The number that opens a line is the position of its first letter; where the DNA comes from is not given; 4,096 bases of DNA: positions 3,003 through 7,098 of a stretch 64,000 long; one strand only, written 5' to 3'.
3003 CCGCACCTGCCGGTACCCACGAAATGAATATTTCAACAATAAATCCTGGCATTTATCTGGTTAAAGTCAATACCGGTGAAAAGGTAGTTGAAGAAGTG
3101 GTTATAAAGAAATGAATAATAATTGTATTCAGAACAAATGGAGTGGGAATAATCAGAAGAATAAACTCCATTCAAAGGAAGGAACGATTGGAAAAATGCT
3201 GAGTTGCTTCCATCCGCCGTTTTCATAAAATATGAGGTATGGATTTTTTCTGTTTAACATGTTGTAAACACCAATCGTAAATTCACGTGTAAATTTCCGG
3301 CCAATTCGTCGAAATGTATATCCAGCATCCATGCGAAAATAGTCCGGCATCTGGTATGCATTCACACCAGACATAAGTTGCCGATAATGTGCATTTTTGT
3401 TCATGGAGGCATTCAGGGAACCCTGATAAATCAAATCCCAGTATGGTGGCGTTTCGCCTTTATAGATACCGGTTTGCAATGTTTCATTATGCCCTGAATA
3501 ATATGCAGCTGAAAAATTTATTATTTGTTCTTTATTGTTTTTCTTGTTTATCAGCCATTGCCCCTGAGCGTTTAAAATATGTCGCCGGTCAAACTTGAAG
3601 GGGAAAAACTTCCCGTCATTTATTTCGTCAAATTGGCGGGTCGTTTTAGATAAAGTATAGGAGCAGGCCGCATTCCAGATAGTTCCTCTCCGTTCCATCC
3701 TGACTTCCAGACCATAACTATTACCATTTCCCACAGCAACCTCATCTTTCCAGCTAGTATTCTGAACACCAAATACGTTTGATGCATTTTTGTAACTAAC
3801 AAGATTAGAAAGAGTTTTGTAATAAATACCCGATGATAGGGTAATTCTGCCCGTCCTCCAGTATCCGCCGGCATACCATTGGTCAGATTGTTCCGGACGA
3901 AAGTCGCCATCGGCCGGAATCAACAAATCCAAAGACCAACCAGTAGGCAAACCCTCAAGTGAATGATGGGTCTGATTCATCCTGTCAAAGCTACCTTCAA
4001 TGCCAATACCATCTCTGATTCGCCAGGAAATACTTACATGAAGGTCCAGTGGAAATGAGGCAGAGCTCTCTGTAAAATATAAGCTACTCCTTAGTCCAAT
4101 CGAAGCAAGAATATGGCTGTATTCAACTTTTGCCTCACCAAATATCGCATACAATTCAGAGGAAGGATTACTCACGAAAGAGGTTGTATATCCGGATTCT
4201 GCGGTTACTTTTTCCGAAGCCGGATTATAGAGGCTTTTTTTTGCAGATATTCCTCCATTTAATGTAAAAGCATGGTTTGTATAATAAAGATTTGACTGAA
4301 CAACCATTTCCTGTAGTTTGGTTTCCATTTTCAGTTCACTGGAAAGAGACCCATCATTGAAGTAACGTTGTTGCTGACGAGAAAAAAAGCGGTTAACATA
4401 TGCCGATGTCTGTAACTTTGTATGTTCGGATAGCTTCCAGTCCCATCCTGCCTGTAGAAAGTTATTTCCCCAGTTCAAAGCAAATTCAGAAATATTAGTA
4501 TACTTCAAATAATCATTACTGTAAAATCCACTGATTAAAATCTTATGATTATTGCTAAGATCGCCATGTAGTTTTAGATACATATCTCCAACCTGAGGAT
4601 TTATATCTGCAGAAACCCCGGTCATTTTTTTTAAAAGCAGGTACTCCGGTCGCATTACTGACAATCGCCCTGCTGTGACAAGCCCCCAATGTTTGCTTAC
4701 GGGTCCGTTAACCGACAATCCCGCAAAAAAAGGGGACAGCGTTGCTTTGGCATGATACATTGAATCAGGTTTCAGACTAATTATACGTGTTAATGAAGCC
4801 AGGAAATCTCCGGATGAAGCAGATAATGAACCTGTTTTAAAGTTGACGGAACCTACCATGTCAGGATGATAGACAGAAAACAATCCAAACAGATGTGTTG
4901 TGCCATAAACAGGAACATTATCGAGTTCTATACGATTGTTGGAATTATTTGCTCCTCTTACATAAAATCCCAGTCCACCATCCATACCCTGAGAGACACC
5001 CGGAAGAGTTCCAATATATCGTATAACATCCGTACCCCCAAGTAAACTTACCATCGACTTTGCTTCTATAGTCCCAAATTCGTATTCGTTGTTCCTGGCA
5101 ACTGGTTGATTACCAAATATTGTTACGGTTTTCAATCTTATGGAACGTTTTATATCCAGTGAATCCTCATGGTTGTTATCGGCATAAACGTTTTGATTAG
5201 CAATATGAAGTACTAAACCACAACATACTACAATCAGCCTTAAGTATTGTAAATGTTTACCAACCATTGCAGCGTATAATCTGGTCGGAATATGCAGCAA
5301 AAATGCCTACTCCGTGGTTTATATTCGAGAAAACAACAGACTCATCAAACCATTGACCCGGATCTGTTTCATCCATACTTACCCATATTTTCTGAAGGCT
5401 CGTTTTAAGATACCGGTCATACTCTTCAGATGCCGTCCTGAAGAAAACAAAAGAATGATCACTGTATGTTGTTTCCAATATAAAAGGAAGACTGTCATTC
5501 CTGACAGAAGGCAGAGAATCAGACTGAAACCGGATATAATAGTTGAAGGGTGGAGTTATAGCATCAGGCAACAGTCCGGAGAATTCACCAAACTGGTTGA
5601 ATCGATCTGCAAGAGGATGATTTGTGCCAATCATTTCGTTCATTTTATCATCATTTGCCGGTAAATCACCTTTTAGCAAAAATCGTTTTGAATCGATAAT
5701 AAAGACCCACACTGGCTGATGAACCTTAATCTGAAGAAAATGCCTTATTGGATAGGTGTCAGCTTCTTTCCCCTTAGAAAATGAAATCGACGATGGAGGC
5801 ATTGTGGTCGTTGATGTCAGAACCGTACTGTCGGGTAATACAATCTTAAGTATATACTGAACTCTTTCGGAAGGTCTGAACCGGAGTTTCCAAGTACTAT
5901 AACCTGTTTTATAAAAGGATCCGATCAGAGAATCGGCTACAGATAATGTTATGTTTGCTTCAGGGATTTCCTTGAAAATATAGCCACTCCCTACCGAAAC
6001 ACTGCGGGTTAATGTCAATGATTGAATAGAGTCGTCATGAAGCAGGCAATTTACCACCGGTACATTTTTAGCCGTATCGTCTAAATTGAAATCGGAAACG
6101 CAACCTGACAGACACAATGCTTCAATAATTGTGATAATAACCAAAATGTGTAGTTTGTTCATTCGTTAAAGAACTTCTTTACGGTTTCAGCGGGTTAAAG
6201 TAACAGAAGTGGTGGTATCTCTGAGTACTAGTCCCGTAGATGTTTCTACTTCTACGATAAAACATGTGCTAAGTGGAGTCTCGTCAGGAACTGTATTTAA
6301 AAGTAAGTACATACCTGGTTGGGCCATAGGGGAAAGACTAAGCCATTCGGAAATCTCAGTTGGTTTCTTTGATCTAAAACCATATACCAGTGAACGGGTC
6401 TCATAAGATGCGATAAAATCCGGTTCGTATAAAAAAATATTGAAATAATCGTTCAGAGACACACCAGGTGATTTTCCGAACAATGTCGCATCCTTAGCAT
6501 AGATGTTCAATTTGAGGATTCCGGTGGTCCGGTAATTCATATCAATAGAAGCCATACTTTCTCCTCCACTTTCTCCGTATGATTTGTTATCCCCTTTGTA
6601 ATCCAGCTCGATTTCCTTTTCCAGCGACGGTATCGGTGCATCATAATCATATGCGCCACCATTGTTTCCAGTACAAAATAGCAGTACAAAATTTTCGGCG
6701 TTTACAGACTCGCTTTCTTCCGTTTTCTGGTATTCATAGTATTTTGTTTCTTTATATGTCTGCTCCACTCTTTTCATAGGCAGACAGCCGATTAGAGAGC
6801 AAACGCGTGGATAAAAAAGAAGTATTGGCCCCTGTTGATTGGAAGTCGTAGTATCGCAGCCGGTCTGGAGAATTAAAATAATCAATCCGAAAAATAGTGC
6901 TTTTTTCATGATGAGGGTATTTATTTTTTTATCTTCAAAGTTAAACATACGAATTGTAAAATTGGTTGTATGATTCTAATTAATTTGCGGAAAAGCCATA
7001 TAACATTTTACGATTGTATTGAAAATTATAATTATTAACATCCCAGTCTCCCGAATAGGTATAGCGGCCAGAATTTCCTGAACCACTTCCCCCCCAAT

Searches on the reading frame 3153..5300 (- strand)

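Call 7: search_protein_families(library=pfam, max_evalue=0.01, proteins=[window:3153-5300:-])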
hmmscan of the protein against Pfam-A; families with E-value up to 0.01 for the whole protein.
window:3153-5300:- (715 aa): 3 families
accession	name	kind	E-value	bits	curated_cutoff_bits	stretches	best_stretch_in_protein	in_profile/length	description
PF00593.30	TonB_dep_Rec_b-barrel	-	4.6e-10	40.4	27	1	260-680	38-435/436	TonB dependent receptor-like, beta-barrel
PF07715.20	Plug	-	3e-06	28.1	23.9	1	85-164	19-100/107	TonB-dependent Receptor Plug Domain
PF06629.18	MipA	-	0.005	17.5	24.2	0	180-214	159-193/221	MltA-interacting protein MipA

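Call 65: search_protein_families(library=ncbifam, max_evalue=0.001, proteins=[window:3153-5300:-])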
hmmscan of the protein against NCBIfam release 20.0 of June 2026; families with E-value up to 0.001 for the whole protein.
window:3153-5300:- (715 aa): 0 families

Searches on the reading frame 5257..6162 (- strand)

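Call 7: search_protein_families(library=pfam, max_evalue=0.01, proteins=[window:5257-6162:-])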
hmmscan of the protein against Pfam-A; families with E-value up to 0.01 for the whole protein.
window:5257-6162:- (301 aa): 1 family
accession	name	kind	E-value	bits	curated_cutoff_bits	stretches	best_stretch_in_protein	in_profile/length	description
PF14054.11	DUF4249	-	2.8e-13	50.5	28.5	1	24-293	3-265/269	Domain of unknown function (DUF4249)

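Call 65: search_protein_families(library=ncbifam, max_evalue=0.001, proteins=[window:5257-6162:-])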
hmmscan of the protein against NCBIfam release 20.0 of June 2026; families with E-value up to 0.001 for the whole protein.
window:5257-6162:- (301 aa): 0 families

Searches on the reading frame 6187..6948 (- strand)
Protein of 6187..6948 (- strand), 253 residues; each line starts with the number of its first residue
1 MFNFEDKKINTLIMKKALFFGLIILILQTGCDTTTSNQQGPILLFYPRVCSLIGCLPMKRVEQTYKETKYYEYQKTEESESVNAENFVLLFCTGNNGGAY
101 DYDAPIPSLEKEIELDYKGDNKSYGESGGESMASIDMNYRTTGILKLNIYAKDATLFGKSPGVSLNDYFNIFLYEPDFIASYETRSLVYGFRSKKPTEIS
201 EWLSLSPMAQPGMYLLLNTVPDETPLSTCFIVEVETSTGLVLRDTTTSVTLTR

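Call 7: search_protein_families(library=pfam, max_evalue=0.01, proteins=[window:6187-6948:-])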
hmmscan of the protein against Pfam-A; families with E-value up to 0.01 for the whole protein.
window:6187-6948:- (253 aa): 0 families

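Call 13: find_encoding_contigs(protein=window:6187-6948:-, flank=10000, max_places=10)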
Protein window:6187-6948:- (253 aa): no gene with exactly this product is on record in the collection.

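Call 58: search_protein_families(library=pfam, max_evalue=1, proteins=[window:6187-6948:-])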
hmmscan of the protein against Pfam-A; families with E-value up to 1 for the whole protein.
window:6187-6948:- (253 aa): 0 families

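Call 64: find_encoding_contigs(protein=window:6187-6909:-, flank=10000, max_places=10)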
Protein window:6187-6909:- (240 aa): no gene with exactly this product is on record in the collection.

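Call 65: search_protein_families(library=ncbifam, max_evalue=0.001, proteins=[window:6187-6909:-])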
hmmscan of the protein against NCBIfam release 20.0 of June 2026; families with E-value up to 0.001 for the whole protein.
window:6187-6909:- (240 aa): 0 families
